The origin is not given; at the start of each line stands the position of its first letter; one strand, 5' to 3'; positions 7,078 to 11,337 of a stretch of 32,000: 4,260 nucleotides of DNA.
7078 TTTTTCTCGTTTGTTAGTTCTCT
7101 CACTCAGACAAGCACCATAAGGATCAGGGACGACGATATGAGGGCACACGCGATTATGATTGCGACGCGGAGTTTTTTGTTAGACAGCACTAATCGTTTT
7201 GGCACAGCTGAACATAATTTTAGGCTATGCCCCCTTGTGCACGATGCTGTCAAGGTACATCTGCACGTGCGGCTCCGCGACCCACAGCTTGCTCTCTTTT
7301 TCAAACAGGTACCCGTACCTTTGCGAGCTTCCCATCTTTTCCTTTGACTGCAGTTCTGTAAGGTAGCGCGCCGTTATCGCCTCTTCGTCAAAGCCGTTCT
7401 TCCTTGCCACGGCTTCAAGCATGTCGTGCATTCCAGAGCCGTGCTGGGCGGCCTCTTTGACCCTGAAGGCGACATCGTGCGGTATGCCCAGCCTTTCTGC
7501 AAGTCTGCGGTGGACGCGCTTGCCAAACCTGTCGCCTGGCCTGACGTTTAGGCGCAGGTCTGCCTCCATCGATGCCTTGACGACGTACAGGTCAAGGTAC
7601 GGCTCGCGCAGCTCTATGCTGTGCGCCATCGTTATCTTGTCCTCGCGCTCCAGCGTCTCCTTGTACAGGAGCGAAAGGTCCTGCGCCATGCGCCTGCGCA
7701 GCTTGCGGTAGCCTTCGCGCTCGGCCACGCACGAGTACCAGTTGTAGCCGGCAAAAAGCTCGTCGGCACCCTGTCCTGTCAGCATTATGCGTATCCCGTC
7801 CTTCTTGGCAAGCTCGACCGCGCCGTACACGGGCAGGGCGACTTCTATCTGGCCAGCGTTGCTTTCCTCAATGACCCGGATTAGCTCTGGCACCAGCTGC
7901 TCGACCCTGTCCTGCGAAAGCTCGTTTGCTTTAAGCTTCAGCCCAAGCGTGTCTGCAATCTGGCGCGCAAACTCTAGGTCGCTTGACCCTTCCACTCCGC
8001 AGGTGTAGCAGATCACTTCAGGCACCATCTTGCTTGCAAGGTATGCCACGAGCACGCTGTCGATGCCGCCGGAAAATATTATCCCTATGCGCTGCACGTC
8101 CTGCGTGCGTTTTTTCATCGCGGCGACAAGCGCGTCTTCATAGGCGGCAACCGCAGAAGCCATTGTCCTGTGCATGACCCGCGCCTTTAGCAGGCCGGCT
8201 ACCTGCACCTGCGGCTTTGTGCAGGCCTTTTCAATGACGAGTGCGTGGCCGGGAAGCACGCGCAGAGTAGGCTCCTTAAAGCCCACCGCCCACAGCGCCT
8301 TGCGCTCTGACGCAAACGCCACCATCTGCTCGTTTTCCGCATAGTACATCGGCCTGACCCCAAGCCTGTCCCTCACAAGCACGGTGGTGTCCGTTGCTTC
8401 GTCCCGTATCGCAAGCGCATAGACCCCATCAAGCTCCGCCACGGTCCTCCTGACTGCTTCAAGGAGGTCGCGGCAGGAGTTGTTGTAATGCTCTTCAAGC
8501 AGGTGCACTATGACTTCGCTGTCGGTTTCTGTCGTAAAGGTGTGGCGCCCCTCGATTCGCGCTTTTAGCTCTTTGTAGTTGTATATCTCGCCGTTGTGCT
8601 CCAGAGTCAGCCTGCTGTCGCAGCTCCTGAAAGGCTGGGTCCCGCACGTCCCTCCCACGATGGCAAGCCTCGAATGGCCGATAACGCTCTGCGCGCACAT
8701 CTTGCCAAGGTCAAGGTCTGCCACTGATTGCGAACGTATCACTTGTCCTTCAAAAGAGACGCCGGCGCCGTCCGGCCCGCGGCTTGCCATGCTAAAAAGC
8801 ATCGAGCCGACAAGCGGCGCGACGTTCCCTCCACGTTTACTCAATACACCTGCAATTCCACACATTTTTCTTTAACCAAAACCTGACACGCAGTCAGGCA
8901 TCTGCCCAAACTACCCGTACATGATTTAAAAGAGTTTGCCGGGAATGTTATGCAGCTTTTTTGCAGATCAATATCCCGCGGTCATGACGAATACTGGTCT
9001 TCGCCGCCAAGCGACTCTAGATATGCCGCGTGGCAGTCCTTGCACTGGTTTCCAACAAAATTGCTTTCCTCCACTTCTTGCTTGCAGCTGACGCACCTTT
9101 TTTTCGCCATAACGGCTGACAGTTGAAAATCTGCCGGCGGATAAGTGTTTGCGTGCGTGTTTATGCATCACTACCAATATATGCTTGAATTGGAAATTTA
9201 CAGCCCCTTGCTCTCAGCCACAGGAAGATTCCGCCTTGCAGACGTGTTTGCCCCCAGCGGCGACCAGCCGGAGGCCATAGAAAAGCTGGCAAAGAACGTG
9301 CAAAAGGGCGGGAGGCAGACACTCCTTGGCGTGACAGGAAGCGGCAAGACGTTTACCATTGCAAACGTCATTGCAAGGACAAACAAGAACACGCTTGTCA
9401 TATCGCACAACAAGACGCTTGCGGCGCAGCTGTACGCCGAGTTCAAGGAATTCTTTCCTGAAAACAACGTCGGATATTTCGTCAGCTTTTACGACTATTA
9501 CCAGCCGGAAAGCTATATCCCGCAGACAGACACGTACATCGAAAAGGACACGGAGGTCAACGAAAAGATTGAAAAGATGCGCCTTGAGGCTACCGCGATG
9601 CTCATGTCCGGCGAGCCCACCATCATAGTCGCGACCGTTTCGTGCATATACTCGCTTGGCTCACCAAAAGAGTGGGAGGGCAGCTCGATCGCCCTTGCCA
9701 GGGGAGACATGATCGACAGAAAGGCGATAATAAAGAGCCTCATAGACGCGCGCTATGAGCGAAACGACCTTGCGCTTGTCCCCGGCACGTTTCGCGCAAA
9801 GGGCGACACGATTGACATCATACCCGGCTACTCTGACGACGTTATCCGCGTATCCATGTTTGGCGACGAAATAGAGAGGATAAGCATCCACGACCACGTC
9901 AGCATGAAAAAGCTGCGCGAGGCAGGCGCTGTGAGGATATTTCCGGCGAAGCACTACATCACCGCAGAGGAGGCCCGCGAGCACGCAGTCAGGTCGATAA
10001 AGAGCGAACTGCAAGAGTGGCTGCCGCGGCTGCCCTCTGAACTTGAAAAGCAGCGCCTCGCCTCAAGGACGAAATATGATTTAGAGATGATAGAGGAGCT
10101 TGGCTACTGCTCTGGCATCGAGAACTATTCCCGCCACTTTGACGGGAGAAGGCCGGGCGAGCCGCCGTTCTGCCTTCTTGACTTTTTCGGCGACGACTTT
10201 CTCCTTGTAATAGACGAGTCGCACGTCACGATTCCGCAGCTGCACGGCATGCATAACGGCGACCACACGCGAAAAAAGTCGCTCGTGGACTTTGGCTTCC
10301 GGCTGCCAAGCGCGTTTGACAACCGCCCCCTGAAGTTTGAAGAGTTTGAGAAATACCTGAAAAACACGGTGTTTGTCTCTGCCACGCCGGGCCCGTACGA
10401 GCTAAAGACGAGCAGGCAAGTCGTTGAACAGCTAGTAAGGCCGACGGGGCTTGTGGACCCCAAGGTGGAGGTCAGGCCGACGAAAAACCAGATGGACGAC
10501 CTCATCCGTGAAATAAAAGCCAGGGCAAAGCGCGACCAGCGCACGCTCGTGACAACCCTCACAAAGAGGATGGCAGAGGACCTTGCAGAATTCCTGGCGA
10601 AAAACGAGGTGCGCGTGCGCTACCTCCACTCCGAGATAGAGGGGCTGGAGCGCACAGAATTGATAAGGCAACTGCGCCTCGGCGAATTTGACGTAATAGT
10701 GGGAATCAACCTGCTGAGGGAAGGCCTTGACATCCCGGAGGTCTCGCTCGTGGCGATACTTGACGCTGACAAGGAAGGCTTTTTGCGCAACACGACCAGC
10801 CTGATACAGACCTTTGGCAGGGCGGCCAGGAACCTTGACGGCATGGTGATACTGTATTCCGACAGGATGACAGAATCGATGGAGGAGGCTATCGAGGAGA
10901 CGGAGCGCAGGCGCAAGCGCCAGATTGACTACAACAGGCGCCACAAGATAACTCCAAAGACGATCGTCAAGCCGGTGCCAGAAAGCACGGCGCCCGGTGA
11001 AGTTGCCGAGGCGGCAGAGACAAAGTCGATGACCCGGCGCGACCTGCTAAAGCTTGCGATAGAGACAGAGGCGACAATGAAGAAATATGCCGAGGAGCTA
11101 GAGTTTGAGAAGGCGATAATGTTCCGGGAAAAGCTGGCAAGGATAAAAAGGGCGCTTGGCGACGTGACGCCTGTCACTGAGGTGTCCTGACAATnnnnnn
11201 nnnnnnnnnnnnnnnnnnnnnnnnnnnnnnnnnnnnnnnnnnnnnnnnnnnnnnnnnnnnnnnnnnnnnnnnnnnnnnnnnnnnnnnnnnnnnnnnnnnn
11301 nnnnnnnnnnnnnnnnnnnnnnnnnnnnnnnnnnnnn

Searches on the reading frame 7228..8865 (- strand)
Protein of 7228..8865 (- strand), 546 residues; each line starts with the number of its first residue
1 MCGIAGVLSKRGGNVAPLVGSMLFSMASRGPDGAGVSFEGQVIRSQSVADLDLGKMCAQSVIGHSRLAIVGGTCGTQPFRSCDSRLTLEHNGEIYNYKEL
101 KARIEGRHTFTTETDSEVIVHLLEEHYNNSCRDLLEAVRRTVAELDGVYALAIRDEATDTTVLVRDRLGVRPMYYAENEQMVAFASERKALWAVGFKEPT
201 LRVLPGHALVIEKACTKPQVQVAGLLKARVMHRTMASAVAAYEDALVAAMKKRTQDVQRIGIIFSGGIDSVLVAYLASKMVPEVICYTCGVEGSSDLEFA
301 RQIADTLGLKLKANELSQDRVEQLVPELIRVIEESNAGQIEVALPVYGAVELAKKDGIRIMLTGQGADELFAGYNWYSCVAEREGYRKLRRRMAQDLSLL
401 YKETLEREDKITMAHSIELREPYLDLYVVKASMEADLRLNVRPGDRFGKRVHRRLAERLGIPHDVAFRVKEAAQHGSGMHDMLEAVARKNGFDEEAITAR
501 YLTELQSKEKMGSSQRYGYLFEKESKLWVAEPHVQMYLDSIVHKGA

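Call 9: search_protein_families(library=pfam, proteins=[window:7228-8865:-], max_evalue=0.001)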
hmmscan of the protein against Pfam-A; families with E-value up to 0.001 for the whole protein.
window:7228-8865:- (546 aa): 5 families
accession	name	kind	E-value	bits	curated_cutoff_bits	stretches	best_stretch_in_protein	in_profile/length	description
PF00733.27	Asn_synthase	-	6.7e-51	174.4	21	2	242-379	2-140/354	Asparagine synthase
PF13537.11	GATase_7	-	3.5e-33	114.7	25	1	64-192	1-122/123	Glutamine amidotransferase domain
PF13522.11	GATase_6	-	8.3e-30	103.9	27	1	59-187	11-130/130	Glutamine amidotransferase domain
PF24167.1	DUF7411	-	1.9e-06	28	28.7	1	260-328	3-70/194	Family of unknown function (DUF7411)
PF02540.23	NAD_synthase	-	0.00057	19.5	21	0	261-317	22-82/242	NAD synthase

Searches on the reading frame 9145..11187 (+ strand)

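Call 9: search_protein_families(library=pfam, proteins=[window:9145-11187:+], max_evalue=0.001)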
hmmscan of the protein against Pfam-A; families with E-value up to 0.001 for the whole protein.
window:9145-11187:+ (681 aa): 5 families
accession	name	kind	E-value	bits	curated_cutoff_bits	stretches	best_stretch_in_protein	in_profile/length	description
PF17757.6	UvrB_inter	-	1.6e-28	99.1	22.9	1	182-271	1-91/91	UvrB interaction domain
PF12344.14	UvrB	-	1.8e-20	73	27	1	570-611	1-42/43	Ultra-violet resistance protein B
PF00271.37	Helicase_C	-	3.5e-20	72.8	23.5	1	450-563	3-109/110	Helicase conserved C-terminal domain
PF04851.21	ResIII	-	3.8e-12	46.8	22.5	1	40-108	7-81/164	Type III restriction enzyme, res subunit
PF00270.35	DEAD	-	1.7e-06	28.3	26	1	41-108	4-73/167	DEAD/DEAH box helicase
